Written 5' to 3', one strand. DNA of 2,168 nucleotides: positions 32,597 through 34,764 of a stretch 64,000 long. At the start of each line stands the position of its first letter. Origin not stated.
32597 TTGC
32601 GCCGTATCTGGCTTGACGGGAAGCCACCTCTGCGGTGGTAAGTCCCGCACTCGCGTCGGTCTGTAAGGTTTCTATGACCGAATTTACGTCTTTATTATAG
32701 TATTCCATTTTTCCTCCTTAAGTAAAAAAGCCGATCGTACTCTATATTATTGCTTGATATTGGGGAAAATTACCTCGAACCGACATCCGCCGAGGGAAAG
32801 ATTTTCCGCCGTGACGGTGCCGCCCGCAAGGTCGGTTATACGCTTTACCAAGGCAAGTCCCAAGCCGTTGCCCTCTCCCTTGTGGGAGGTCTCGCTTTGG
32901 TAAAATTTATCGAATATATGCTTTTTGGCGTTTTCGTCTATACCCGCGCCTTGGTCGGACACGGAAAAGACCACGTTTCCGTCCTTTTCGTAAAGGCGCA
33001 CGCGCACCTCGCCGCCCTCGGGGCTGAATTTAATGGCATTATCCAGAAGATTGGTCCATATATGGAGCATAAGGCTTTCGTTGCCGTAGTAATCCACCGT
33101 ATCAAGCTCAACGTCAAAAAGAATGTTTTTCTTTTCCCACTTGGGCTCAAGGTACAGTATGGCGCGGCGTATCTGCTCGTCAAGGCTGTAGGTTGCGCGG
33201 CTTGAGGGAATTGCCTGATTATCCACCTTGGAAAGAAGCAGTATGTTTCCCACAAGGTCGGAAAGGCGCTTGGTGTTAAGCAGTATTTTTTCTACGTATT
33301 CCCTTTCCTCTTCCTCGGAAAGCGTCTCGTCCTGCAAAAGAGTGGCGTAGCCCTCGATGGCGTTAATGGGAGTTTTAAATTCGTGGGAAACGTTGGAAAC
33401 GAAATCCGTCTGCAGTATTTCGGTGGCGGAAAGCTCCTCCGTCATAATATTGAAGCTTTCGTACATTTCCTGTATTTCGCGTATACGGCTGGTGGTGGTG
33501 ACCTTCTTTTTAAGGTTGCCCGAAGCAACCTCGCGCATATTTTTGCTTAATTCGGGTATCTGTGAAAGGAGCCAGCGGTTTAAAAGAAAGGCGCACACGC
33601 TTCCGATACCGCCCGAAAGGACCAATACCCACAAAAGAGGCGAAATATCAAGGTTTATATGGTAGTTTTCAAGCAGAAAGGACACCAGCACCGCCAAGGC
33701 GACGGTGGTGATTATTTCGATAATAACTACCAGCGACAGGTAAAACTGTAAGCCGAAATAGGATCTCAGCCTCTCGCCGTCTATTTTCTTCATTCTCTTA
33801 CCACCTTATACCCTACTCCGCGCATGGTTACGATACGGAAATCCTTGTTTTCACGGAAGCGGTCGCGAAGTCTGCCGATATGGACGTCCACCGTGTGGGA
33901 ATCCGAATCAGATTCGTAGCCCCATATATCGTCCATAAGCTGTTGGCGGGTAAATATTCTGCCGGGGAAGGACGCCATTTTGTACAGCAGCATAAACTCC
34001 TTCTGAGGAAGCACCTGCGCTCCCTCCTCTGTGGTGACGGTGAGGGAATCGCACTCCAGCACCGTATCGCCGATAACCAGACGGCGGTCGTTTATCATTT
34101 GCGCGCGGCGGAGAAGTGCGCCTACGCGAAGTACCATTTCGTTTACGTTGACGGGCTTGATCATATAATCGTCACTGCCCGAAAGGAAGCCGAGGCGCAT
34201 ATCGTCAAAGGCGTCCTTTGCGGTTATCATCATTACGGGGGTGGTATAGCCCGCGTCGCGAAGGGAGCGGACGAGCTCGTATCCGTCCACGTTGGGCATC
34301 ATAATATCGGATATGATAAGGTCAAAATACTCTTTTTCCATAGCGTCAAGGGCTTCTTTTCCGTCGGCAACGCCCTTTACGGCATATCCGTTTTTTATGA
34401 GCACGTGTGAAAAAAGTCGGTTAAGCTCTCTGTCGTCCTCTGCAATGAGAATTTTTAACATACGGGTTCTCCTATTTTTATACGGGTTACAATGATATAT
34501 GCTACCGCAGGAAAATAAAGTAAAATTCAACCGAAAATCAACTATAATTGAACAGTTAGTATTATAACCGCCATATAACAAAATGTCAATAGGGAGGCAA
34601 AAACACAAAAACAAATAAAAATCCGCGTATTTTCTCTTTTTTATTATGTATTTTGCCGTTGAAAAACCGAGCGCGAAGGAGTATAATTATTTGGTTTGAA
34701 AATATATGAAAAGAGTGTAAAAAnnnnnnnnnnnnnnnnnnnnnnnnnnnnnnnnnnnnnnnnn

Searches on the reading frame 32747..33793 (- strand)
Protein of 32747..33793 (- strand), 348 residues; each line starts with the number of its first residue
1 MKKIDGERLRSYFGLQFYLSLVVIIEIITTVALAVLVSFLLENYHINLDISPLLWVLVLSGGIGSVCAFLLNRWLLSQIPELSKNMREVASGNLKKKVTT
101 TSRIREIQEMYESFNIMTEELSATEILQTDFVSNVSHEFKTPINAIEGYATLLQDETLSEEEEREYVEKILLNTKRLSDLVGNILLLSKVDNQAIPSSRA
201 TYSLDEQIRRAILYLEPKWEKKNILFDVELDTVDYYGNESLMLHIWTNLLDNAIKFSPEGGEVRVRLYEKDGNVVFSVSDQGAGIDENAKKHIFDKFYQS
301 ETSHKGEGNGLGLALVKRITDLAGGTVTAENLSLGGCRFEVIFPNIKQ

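Call 34: search_protein_families(library=pfam, proteins=[window:32747-33793:-])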
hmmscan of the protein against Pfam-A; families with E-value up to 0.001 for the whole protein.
window:32747-33793:- (348 aa): 5 families
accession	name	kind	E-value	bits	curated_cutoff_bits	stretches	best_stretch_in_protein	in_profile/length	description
PF02518.31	HATPase_c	-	2.4e-28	99.2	26.4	1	238-344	2-108/111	Histidine kinase-, DNA gyrase B-, and HSP90-like ATPase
PF00512.31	HisKA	-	1.3e-18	67.2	26.9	1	128-192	2-65/66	His Kinase A (phospho-acceptor) domain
PF00672.30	HAMP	-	1e-07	32.6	25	1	70-122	1-52/53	HAMP domain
PF14501.12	HATPase_c_5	-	4.6e-07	30.1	22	1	243-331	7-90/102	GHKL domain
PF13581.12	HATPase_c_2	-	2e-06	28.2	27.4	1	252-321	42-110/127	Histidine kinase-like ATPase domain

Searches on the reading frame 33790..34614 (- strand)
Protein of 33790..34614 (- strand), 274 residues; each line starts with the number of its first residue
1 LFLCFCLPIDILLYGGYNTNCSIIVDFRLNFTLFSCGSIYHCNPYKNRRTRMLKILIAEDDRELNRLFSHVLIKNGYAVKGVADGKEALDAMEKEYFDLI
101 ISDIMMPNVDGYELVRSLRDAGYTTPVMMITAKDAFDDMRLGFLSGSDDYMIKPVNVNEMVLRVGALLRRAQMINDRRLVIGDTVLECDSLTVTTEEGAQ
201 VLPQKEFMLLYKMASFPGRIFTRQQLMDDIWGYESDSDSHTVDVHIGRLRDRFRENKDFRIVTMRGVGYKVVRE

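Call 34: search_protein_families(library=pfam, proteins=[window:33790-34614:-])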
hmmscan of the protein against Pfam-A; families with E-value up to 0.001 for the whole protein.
window:33790-34614:- (274 aa): 2 families
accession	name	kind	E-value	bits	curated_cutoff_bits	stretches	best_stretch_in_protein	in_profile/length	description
PF00072.30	Response_reg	-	2e-25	89.5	30.2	1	55-163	1-109/111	Response regulator receiver domain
PF00486.34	Trans_reg_C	-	9.3e-21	74.1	26.2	1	202-270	6-76/77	Transcriptional regulatory protein, C terminal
